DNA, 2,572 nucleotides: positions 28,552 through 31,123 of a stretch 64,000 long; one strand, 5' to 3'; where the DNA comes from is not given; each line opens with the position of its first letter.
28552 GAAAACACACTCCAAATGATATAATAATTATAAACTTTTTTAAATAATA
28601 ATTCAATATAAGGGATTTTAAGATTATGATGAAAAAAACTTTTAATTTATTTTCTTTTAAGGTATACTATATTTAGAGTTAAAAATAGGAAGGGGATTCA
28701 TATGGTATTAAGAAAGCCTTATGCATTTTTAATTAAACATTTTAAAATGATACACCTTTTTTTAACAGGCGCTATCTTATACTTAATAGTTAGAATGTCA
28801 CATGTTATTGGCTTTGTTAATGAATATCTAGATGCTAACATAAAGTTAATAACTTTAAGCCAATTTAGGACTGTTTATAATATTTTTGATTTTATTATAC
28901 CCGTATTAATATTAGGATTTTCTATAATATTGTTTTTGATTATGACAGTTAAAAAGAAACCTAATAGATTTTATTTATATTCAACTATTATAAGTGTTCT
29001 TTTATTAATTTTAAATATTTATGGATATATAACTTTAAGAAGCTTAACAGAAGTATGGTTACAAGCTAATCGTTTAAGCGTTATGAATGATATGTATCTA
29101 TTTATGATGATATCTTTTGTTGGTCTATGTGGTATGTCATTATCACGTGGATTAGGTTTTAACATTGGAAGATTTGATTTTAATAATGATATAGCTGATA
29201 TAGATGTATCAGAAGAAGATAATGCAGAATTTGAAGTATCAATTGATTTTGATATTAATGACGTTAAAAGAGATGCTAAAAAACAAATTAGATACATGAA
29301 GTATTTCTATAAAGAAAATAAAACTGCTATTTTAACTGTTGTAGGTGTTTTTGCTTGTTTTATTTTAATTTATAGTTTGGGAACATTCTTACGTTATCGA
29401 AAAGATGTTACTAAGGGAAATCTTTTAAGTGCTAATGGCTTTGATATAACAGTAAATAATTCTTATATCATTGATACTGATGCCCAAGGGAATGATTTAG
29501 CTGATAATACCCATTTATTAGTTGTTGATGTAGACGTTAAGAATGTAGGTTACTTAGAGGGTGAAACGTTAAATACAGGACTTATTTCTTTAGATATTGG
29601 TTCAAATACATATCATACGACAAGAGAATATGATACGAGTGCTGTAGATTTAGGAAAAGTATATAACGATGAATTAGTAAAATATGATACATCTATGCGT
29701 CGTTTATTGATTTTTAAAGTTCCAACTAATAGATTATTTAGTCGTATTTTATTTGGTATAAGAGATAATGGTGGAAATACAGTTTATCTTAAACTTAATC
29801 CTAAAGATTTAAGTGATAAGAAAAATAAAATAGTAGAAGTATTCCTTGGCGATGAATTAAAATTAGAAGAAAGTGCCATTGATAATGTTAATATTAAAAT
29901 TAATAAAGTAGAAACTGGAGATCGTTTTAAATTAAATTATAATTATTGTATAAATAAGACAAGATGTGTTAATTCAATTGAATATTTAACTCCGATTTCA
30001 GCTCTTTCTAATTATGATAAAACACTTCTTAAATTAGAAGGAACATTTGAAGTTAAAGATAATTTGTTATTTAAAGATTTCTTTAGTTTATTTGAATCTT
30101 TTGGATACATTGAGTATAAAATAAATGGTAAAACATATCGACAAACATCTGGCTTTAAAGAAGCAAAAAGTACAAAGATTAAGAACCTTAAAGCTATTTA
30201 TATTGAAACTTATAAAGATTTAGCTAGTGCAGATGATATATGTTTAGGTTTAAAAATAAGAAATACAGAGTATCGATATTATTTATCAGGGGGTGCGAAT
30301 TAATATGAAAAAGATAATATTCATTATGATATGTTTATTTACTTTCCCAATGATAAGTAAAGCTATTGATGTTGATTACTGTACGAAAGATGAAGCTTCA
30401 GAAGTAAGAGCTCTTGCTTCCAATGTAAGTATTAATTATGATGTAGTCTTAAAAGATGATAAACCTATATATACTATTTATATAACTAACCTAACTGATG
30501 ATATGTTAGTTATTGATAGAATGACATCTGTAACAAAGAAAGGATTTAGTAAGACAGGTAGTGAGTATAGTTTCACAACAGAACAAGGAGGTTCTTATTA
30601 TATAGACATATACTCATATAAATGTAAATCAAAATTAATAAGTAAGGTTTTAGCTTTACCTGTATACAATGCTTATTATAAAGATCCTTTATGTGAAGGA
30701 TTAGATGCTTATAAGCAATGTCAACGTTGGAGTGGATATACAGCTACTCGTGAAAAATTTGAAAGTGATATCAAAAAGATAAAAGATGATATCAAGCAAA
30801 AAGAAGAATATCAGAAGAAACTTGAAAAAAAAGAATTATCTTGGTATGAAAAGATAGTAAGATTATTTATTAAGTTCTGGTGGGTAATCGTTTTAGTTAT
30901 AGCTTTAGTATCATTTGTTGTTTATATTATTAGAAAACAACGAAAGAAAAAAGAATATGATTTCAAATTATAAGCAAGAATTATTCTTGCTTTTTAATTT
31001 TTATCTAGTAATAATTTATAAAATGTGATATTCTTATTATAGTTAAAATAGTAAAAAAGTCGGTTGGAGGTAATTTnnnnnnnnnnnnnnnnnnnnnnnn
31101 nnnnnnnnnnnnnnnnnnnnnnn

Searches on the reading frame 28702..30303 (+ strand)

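Call 6: search_protein_families(library=pfam, proteins=[window:28702-30303:+], max_evalue=0.1)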
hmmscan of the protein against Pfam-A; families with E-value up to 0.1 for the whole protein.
window:28702-30303:+ (533 aa): 1 family
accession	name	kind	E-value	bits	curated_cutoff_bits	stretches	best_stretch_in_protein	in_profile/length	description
PF25582.1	DH_Alsin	-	0.078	13.6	30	0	424-453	121-149/183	Alsin, DH domain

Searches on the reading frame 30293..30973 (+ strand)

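Call 6: search_protein_families(library=pfam, proteins=[window:30293-30973:+], max_evalue=0.1)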
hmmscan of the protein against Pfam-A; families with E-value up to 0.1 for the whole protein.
window:30293-30973:+ (226 aa): 6 families
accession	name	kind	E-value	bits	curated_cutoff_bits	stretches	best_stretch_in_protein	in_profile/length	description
PF05545.16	FixQ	-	0.00055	20.3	29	1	188-222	5-38/49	Cbb3-type cytochrome oxidase component FixQ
PF03589.19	Antiterm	-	0.0081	16.7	26.7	0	135-181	24-70/87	Antitermination protein Q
PF16935.10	Hol_Tox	-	0.0098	16.2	23.3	1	201-220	16-34/34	Putative Holin-like Toxin (Hol-Tox)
PF20990.2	DUF2207_C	-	0.01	16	33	1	152-211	103-160/247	Predicted membrane protein (DUF2207) C-terminal domain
PF18949.5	DUF5693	-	0.022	13.7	29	1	173-214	463-500/609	Family of unknown function (DUF5693)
PF06024.17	Orf78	-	0.033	14.9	29.4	1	165-220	40-96/101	Orf78 (ac78)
